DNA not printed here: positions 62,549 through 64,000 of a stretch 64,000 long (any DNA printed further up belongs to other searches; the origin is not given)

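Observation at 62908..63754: murB carries three different repeat families in-frame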

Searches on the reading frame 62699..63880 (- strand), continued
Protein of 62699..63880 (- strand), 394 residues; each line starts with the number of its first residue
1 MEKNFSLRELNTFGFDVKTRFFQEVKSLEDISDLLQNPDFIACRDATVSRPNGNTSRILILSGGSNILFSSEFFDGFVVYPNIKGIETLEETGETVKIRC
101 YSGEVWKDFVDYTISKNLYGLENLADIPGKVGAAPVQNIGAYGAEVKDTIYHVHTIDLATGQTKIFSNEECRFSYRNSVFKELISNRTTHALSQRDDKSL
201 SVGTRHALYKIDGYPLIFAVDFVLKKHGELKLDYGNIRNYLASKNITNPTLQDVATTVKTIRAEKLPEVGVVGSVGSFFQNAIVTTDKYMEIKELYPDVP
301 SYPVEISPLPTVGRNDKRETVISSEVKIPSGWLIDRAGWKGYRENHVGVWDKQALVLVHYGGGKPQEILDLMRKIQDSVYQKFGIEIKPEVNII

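Call 60: search_protein_families(library=pfam, proteins=[L007:188-1366:-, L001:6160-7014:+, L006:6190-6954:-, L011:1793-3004:-], max_evalue=0.001)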
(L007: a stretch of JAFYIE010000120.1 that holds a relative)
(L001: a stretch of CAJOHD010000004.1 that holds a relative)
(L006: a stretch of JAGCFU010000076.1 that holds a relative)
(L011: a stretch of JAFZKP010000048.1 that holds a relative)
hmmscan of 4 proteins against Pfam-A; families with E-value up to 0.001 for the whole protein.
L007:188-1366:- (393 aa): 3 families
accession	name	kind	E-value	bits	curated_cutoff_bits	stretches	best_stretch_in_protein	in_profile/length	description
PF13679.12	Methyltransf_32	-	4.2e-34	118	27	1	152-292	1-142/143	Methyltransferase domain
PF13847.12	Methyltransf_31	-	0.00027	21.1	27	1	175-298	3-126/145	Methyltransferase domain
PF05206.20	TRM13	-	0.00062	19.8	26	0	167-290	10-143/257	Methyltransferase TRM13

L001:6160-7014:+ (285 aa): 1 family
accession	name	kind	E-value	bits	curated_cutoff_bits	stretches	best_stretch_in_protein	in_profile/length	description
PF04536.20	TPM_phosphatase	-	6.9e-37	126.7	22.1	1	43-168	1-123/125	TPM domain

L006:6190-6954:- (255 aa): 3 families
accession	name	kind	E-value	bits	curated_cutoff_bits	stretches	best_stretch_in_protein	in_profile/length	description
PF10418.14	DHODB_Fe-S_bind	-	6e-14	51.9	23.9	1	217-253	1-40/41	Iron-sulfur cluster binding domain of dihydroorotate dehydrogenase B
PF00175.26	NAD_binding_1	-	1.5e-09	38.9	22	1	110-202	1-108/109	Oxidoreductase NAD-binding domain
PF00970.30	FAD_binding_6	-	0.00021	22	21.1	1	20-97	16-96/99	Oxidoreductase FAD-binding domain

L011:1793-3004:- (404 aa): 3 families
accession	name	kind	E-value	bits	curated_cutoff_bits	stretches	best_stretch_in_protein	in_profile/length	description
PF13679.12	Methyltransf_32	-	2.7e-34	118.6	27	1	152-301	1-142/143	Methyltransferase domain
PF05206.20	TRM13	-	0.00028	20.9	26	0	167-299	10-143/257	Methyltransferase TRM13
PF13847.12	Methyltransf_31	-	0.00033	20.8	27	0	175-306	3-125/145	Methyltransferase domain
